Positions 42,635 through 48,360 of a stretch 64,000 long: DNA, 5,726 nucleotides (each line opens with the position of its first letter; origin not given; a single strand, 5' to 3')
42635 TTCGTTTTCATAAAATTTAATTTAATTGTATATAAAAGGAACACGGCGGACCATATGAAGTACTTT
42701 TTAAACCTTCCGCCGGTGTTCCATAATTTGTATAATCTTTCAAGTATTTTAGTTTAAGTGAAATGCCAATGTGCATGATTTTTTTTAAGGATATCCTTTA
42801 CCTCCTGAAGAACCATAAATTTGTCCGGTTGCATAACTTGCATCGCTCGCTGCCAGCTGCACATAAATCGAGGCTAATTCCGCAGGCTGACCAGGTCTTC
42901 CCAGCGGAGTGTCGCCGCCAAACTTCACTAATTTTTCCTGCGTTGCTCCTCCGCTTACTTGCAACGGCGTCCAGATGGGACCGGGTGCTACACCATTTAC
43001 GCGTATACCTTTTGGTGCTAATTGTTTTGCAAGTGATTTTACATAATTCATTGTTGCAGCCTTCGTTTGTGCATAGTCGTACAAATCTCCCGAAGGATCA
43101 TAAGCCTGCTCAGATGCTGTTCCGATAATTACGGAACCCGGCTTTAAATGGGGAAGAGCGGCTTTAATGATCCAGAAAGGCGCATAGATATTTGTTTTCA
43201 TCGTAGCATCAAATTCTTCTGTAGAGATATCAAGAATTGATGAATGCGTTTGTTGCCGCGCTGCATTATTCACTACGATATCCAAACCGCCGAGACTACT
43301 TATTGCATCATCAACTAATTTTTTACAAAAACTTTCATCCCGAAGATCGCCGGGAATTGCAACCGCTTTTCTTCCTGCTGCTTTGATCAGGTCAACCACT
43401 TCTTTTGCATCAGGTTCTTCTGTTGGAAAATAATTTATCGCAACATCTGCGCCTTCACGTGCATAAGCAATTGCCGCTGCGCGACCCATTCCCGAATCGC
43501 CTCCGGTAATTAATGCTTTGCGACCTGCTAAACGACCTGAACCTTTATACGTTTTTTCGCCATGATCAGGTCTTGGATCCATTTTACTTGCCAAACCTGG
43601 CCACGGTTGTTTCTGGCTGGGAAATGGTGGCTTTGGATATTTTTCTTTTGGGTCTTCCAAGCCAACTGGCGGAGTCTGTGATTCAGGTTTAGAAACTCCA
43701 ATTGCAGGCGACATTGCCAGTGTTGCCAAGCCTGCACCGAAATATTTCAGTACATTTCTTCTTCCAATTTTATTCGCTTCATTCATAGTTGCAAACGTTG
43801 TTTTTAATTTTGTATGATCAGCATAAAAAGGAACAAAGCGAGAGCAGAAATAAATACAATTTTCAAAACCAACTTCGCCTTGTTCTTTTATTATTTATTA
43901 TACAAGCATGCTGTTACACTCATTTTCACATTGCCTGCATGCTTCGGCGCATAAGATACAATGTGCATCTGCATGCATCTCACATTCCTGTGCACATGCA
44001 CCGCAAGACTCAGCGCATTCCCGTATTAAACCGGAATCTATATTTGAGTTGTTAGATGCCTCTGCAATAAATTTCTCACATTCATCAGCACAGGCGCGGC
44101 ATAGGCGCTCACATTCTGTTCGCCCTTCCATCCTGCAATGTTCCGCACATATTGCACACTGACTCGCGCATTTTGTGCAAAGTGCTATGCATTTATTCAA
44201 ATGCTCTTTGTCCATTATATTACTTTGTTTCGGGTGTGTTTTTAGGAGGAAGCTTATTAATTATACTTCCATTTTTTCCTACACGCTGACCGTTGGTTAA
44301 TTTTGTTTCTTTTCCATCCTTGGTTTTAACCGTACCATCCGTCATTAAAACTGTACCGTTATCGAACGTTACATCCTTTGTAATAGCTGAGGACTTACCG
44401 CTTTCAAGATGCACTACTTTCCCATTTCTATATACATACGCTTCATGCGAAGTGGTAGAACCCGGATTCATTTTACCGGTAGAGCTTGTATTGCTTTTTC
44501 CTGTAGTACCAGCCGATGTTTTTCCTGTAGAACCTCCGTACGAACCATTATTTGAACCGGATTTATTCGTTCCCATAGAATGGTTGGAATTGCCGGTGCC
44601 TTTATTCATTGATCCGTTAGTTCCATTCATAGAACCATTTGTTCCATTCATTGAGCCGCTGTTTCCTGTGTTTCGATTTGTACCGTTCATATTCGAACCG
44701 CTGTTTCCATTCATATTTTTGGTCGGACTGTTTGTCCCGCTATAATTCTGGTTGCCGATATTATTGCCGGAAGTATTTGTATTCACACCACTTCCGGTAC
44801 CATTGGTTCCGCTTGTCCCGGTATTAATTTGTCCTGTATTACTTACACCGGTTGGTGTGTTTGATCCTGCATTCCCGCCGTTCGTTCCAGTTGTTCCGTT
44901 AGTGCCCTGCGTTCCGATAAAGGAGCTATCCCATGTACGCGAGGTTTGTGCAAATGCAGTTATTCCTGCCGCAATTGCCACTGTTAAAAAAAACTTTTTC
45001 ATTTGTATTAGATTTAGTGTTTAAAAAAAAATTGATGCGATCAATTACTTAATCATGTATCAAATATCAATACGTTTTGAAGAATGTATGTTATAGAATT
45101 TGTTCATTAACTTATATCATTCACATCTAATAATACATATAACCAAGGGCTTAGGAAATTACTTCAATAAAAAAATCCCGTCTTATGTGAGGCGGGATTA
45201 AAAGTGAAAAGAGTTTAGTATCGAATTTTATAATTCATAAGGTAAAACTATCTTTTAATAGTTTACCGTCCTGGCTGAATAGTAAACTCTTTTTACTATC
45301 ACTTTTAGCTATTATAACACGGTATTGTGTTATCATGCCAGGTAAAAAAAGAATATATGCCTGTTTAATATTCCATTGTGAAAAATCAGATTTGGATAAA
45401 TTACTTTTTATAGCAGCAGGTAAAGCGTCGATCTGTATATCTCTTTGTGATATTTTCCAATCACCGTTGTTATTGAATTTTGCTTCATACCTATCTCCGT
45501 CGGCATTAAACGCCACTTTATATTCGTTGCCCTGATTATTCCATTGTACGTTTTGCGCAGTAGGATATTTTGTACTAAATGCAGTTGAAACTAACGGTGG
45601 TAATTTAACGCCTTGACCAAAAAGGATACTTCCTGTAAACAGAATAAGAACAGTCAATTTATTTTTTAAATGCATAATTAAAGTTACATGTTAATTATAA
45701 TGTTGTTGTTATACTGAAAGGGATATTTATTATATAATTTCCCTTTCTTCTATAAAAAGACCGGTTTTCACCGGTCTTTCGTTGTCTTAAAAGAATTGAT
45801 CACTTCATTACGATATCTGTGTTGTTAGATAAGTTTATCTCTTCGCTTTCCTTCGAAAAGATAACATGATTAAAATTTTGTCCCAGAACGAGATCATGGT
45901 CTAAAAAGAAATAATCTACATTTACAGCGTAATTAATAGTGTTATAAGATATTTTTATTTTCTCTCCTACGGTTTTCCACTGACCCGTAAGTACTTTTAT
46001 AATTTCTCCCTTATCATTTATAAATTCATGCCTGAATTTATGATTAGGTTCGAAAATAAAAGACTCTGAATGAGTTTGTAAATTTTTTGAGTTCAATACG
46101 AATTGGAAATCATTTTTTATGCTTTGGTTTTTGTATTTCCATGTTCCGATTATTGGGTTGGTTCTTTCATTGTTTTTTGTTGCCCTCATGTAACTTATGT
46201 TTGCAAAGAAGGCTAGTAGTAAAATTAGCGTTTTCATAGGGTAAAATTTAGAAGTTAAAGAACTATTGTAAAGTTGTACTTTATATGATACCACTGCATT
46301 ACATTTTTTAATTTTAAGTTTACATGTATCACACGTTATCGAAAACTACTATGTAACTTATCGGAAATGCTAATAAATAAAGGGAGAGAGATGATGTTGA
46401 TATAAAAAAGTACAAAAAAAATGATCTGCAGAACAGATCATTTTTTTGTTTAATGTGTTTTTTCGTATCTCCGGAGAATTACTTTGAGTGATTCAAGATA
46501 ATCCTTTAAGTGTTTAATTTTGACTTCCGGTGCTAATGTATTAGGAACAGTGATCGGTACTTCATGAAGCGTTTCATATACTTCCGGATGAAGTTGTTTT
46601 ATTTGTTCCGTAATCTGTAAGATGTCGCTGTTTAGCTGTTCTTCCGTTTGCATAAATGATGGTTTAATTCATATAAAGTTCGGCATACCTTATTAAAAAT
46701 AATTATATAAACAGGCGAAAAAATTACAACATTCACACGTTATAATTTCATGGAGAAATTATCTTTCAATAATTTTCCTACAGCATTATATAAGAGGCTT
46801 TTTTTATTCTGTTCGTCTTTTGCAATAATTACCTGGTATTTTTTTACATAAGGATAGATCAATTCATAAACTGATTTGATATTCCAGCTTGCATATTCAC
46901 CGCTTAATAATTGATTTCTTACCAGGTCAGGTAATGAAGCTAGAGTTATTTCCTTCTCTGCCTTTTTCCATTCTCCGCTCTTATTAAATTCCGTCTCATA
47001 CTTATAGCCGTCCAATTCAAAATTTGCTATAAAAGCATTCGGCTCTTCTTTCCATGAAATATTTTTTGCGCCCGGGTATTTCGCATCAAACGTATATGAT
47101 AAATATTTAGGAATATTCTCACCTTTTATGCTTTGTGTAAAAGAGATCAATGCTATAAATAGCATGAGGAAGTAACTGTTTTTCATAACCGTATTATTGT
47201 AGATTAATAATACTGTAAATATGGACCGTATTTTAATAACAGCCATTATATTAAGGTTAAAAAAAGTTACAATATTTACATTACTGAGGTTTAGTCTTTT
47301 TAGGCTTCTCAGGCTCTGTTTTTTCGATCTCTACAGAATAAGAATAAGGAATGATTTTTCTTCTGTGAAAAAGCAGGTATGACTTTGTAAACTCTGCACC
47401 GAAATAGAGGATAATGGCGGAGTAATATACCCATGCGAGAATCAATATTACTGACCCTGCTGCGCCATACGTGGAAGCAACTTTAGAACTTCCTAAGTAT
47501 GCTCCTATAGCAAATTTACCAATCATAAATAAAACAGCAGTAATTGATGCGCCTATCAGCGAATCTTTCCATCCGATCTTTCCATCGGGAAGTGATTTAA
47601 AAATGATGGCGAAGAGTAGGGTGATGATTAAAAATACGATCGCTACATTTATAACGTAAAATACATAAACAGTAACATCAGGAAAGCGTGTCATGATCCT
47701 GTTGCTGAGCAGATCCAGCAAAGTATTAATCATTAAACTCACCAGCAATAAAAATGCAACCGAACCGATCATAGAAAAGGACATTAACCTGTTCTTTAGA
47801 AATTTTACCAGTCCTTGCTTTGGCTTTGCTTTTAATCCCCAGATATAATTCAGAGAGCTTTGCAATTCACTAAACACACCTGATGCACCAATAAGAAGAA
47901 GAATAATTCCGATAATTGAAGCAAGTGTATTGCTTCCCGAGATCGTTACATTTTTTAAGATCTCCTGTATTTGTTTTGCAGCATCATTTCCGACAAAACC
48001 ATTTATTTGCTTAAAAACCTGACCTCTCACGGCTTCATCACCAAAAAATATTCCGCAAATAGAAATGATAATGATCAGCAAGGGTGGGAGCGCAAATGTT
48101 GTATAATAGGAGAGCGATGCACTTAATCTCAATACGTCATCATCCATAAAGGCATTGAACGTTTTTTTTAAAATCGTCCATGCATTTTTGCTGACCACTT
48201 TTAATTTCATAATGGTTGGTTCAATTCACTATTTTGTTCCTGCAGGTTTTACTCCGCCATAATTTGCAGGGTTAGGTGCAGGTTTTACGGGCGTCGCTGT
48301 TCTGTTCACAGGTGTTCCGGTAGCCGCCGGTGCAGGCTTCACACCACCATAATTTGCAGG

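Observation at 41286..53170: Rigidly spaced tripartite motif upstream of six transcription units defines a candidate stress regulon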

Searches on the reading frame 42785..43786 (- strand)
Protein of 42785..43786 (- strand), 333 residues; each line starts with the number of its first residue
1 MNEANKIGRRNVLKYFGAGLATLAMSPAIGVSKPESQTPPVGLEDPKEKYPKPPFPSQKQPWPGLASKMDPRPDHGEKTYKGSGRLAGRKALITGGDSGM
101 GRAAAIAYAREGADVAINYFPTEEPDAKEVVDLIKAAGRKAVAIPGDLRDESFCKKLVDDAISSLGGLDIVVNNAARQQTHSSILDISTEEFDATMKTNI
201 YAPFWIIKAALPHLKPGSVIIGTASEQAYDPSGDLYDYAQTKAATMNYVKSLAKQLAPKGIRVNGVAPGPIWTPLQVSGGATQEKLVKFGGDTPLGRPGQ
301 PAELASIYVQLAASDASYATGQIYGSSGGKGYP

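Call 10: search_protein_families(library=pfam, proteins=[window:42785-43786:-], max_evalue=0.01)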
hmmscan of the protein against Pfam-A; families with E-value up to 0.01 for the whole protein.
window:42785-43786:- (333 aa): 4 families
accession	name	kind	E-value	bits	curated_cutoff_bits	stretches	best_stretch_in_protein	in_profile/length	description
PF13561.12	adh_short_C2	-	1.7e-52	178.8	27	1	97-329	5-234/236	Enoyl-(Acyl carrier protein) reductase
PF00106.31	adh_short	-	8.9e-43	146.5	26.6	1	90-278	2-189/195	short chain dehydrogenase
PF08659.16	KR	-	6.8e-06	26.6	22.6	1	92-266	4-173/180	KR domain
PF23441.1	SDR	-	0.0001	22.2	27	1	85-275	4-198/258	SDR-like rossmann domain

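Call 16: search_protein_families(library=ncbifam, proteins=[window:42785-43786:-], max_evalue=0.01)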
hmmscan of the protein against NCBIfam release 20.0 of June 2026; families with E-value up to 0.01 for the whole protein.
window:42785-43786:- (333 aa): 227 families (the best 25 are shown)
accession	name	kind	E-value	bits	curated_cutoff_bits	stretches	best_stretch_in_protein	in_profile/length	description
NF004782.0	PRK06128.1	equivalog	1.1e-137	458.1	481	1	43-331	10-298/300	SDR family oxidoreductase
NF005939.0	PRK07985.1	equivalog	3.1e-118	394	538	1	43-330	4-291/294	SDR family oxidoreductase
NF005214.0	PRK06701.1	subfamily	4.2e-102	341.3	413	1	47-330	7-289/293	SDR family oxidoreductase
NF005559.1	PRK07231.1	subfamily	5.1e-52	176.8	215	1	85-324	1-241/249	glucose 1-dehydrogenase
NF053807.1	RhamDHLra1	equivalog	3.7e-44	151.3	400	1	86-324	2-241/252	L-rhamnose 1-dehydrogenase Lra1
NF009384.0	PRK12743.1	equivalog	5.5e-43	147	264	1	89-329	7-246/258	SDR family oxidoreductase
NF005681.0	PRK07478.1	subfamily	9.5e-43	146.4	267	1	85-329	3-248/254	SDR family oxidoreductase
NF009468.0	PRK12826.1-4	equivalog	2.6e-42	145.3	318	1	85-329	4-246/256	SDR family oxidoreductase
NF052558.1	MBtsdlDhBudC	equivalog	9.2e-42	143.3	270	1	88-329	3-240/250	meso-2,3-butanediol dehydrogenase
NF004818.0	PRK06172.1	equivalog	9.9e-42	143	336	1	85-329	4-249/253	SDR family oxidoreductase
NF006493.1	PRK08936.1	subfamily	4.2e-40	137.6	420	1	86-329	5-249/261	glucose-1-dehydrogenase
NF004791.0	PRK06138.1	equivalog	5.8e-40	137.2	312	1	85-329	2-248/252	SDR family oxidoreductase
TIGR03971.1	SDR_subfam_1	subfamily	7e-40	137.1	300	1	86-278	1-205/271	mycofactocin-coupled SDR family oxidoreductase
NF005075.0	PRK06500.1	equivalog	7.5e-40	136.9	336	1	85-330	3-246/249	SDR family oxidoreductase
NF005873.0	PRK07814.1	equivalog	1.5e-39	136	346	1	85-329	7-250/263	SDR family oxidoreductase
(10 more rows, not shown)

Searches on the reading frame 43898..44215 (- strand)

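Call 10: search_protein_families(library=pfam, proteins=[window:43898-44215:-], max_evalue=0.01)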
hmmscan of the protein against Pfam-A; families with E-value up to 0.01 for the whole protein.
window:43898-44215:- (105 aa): 1 family
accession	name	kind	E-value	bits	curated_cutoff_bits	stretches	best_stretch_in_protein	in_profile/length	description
PF03860.21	DUF326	-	1.5e-10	41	20.4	2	65-81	5-21/21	Domain of Unknown Function (DUF326)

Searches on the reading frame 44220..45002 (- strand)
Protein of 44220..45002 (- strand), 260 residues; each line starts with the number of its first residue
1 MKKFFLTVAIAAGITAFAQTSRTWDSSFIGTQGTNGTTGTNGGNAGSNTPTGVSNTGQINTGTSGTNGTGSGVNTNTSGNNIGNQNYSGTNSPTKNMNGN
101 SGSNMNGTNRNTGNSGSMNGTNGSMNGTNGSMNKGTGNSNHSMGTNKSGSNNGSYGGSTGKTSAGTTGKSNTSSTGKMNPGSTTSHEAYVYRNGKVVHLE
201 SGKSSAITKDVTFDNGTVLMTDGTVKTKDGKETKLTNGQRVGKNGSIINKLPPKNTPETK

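Call 10: search_protein_families(library=pfam, proteins=[window:44220-45002:-], max_evalue=0.01)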
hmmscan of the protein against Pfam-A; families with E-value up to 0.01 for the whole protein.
window:44220-45002:- (260 aa): 1 family
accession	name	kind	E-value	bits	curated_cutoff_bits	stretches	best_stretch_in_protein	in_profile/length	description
PF20606.3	DUF6799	-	6.5e-17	61.5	26.8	1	188-247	3-63/63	Domain of unknown function (DUF6799)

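Call 16: search_protein_families(library=ncbifam, proteins=[window:44220-45002:-], max_evalue=0.01)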
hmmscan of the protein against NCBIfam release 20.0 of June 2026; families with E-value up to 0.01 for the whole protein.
window:44220-45002:- (260 aa): 0 families

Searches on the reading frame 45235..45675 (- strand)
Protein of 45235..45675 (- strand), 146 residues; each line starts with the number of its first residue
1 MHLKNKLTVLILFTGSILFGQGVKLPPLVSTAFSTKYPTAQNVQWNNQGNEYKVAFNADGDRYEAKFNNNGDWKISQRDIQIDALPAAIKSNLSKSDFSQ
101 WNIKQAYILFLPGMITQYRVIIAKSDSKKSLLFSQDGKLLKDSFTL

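Call 10: search_protein_families(library=pfam, proteins=[window:45235-45675:-], max_evalue=0.01)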
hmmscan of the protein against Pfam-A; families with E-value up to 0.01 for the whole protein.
window:45235-45675:- (146 aa): 1 family
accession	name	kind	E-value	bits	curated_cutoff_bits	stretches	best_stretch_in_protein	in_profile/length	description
PF11396.14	PepSY_like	-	4.2e-11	43.4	28.3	1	51-141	2-83/83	Putative beta-lactamase-inhibitor-like, PepSY-like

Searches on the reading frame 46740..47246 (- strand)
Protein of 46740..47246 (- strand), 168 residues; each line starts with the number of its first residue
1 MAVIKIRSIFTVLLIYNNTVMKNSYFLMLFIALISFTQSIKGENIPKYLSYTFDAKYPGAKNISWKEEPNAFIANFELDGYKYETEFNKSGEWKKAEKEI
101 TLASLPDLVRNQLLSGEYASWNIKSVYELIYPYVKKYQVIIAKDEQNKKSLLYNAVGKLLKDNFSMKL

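Call 9: search_protein_families(library=pfam, proteins=[window:46740-47246:-], max_evalue=0.01)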
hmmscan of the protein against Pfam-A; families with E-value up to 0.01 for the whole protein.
window:46740-47246:- (168 aa): 1 family
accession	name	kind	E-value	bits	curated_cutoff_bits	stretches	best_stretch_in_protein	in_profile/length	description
PF11396.14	PepSY_like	-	4.6e-06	27.3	28.3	1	80-160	10-82/83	Putative beta-lactamase-inhibitor-like, PepSY-like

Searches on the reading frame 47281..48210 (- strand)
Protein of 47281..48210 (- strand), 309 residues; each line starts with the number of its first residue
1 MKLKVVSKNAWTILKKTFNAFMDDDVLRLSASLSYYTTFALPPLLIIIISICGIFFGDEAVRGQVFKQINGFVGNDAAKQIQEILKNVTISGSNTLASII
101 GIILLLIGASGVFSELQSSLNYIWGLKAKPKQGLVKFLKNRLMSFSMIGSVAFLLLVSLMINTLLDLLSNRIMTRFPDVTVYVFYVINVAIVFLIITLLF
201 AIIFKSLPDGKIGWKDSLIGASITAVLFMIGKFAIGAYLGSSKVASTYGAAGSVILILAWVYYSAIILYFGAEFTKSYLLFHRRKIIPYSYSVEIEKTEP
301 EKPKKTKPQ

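Call 9: search_protein_families(library=pfam, proteins=[window:47281-48210:-], max_evalue=0.01)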
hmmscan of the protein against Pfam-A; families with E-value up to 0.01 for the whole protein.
window:47281-48210:- (309 aa): 1 family
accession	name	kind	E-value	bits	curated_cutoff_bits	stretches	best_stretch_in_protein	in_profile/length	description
PF03631.20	Virul_fac_BrkB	-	4.7e-50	171.1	33.7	1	23-278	2-255/259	Virulence factor BrkB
